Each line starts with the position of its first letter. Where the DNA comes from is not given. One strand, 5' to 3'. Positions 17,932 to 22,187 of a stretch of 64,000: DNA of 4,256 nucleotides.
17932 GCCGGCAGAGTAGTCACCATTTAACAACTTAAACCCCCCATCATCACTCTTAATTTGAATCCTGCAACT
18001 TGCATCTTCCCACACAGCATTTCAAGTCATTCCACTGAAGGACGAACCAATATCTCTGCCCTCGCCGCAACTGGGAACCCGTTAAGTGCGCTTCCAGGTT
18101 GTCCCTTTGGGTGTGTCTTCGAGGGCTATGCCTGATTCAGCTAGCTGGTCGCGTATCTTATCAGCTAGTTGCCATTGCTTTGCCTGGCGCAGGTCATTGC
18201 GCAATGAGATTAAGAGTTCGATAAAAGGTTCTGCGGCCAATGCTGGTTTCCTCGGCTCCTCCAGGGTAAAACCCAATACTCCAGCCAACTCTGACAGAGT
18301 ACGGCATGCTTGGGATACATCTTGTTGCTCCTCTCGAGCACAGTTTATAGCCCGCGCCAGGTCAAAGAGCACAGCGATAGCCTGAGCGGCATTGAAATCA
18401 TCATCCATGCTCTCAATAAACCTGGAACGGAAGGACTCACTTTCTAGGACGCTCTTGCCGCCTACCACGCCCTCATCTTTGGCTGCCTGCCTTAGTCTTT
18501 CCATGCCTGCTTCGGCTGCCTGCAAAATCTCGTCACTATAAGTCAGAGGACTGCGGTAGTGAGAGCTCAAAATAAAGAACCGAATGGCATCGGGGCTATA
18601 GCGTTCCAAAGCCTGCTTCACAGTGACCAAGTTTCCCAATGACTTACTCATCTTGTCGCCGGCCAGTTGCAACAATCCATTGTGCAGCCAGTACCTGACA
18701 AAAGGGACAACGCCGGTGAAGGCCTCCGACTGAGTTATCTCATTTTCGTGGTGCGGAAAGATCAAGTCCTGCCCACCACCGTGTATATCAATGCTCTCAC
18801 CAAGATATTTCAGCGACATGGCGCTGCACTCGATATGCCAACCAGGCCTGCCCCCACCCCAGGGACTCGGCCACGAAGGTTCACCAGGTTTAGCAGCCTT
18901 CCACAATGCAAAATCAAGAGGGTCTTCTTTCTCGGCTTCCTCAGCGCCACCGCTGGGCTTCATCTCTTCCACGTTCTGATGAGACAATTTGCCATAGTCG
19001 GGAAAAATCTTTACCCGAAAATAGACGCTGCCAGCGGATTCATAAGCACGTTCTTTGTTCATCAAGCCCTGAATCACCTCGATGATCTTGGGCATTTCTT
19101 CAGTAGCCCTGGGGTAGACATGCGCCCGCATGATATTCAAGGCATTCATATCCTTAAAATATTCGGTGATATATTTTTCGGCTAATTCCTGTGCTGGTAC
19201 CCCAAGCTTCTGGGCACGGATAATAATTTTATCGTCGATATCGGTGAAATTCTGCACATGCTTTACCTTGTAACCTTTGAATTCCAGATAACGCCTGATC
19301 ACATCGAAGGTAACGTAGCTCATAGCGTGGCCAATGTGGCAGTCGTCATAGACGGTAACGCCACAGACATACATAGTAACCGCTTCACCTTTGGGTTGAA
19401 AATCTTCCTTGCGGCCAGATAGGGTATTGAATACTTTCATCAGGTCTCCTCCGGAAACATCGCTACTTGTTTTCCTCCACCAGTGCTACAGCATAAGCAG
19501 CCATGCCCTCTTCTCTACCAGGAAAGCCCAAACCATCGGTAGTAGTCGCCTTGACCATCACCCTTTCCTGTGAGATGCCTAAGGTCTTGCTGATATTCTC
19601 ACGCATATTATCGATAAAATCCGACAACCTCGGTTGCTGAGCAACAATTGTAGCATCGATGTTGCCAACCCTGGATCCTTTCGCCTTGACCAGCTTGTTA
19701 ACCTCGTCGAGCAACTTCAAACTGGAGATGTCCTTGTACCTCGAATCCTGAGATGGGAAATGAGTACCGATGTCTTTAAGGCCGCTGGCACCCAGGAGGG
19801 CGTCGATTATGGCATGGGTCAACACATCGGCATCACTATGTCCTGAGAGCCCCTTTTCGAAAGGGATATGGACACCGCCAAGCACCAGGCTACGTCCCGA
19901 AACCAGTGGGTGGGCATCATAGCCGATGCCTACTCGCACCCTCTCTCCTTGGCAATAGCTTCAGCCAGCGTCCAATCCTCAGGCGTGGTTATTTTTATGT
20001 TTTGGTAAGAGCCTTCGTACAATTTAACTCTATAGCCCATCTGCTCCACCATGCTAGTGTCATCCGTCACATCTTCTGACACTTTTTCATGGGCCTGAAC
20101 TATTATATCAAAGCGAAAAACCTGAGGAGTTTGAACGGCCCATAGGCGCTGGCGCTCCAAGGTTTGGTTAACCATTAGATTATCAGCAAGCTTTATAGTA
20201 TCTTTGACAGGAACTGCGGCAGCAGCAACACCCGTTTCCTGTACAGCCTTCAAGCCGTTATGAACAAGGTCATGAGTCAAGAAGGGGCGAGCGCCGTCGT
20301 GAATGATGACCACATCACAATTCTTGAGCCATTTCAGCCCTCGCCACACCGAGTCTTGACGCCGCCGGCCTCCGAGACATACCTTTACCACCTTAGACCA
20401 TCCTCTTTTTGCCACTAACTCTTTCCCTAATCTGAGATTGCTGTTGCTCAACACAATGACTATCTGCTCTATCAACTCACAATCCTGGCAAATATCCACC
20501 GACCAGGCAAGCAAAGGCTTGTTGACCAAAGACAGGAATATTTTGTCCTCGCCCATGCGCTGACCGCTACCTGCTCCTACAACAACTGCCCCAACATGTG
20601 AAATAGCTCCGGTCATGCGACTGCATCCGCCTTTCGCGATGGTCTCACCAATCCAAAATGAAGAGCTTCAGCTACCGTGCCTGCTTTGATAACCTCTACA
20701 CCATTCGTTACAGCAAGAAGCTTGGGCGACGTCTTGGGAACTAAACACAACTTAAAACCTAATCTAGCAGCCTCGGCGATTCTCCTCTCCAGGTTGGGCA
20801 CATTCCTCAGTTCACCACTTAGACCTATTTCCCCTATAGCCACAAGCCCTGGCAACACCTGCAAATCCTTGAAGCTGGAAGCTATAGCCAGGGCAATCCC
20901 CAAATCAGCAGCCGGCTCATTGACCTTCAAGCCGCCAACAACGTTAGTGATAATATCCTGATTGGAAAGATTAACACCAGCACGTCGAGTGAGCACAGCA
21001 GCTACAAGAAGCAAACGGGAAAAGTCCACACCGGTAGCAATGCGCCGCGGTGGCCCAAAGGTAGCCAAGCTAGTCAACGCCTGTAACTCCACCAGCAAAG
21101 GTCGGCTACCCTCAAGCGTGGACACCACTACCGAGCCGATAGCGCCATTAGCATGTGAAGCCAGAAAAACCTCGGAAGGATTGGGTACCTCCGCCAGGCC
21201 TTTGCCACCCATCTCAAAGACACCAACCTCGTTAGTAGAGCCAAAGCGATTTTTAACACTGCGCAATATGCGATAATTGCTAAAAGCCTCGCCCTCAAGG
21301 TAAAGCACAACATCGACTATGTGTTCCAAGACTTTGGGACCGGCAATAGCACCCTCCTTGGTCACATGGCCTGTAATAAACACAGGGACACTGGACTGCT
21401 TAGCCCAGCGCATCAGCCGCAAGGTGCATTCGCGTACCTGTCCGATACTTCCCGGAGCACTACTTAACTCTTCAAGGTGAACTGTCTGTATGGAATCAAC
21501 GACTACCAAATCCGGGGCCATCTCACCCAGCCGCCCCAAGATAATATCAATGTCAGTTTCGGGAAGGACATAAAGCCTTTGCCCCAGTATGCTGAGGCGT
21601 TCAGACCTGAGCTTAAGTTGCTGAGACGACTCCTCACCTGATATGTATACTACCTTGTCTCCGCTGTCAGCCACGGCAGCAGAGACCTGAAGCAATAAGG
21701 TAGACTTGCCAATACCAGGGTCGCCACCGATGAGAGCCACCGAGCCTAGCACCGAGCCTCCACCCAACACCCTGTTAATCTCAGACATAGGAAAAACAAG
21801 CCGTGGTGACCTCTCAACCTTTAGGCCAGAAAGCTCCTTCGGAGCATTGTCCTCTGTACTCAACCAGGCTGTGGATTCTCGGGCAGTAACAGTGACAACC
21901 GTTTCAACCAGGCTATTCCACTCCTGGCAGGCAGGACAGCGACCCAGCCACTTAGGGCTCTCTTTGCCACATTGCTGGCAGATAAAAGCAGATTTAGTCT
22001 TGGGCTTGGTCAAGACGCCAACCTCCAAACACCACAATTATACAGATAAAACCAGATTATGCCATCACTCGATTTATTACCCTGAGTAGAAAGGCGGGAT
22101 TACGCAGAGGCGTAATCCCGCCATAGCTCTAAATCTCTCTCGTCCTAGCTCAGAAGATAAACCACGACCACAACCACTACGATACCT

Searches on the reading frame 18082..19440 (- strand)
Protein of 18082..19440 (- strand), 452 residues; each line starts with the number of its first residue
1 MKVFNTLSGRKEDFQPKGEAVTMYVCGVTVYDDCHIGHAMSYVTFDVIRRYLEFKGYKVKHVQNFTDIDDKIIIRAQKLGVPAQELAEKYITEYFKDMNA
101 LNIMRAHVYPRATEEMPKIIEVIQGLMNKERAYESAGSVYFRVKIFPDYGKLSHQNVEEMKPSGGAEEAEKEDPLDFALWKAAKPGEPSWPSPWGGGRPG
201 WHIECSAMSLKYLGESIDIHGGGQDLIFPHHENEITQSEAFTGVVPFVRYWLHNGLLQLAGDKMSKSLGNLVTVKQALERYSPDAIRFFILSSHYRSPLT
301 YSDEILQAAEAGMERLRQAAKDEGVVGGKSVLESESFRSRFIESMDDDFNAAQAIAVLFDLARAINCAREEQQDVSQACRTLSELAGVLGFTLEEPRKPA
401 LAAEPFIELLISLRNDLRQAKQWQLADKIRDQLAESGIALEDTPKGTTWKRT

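Call 23: search_protein_families(library=pfam, proteins=[window:18082-19440:-], max_evalue=0.00001)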
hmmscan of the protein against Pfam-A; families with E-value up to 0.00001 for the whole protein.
window:18082-19440:- (452 aa): 5 families
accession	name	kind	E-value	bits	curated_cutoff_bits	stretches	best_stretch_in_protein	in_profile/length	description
PF01406.26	tRNA-synt_1e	-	5.4e-129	430.3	27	1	18-310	7-300/301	tRNA synthetases class I (C) catalytic domain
PF09334.17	tRNA-synt_1g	-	7.8e-18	64.8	20.1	2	32-141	12-122/391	tRNA synthetases class I (M)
PF09190.17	DALR_2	-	1.2e-17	64.6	22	1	340-393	1-56/57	DALR domain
PF00133.28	tRNA-synt_1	-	5.8e-13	48.8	22.7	1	218-297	330-409/414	tRNA synthetases class I (I, L, M and V)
PF01921.24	tRNA-synt_1f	-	2e-09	37.3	27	0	260-298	279-317/360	tRNA synthetases class I (K)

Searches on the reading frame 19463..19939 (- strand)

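Call 23: search_protein_families(library=pfam, proteins=[window:19463-19939:-], max_evalue=0.00001)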
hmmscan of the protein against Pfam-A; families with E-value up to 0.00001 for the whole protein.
window:19463-19939:- (158 aa): 1 family
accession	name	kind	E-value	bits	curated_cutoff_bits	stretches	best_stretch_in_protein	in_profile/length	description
PF02542.21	YgbB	-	2.9e-67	226.3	26.7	1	1-154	1-154/155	YgbB family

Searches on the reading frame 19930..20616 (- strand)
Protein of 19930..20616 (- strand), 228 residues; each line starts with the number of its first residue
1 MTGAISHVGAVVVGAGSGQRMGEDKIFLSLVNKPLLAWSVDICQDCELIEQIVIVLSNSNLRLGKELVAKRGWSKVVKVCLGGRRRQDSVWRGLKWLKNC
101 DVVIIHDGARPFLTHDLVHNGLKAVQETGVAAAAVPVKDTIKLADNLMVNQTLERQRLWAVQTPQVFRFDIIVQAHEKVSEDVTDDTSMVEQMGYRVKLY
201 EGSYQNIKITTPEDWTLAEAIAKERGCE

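Call 23: search_protein_families(library=pfam, proteins=[window:19930-20616:-], max_evalue=0.00001)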
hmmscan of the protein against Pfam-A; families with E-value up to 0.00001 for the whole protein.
window:19930-20616:- (228 aa): 2 families
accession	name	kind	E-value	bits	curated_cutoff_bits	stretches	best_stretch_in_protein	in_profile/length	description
PF01128.25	IspD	-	4.3e-62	210.2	27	1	9-223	2-220/221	2-C-methyl-D-erythritol 4-phosphate cytidylyltransferase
PF12804.13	NTP_transf_3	-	4.5e-11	43.6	27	1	10-139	1-124/160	MobA-like NTP transferase domain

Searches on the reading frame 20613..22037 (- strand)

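Call 23: search_protein_families(library=pfam, proteins=[window:20613-22037:-], max_evalue=0.00001)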
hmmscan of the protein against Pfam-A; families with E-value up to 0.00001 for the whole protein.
window:20613-22037:- (474 aa): 4 families
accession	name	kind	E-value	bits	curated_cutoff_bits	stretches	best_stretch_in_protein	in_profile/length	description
PF18073.7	Zn_ribbon_LapB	-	2.1e-13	50.1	25.7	1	18-45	1-28/28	Rubredoxin metal binding domain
PF13481.12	AAA_25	-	1.1e-12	48.4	27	1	86-230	21-195/195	AAA domain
PF06745.19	ATPase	-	1.3e-12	48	26.6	1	87-149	8-71/231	KaiC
PF13541.12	ChlI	-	4.3e-09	36.7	27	1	350-436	35-120/121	Subunit ChlI of Mg-chelatase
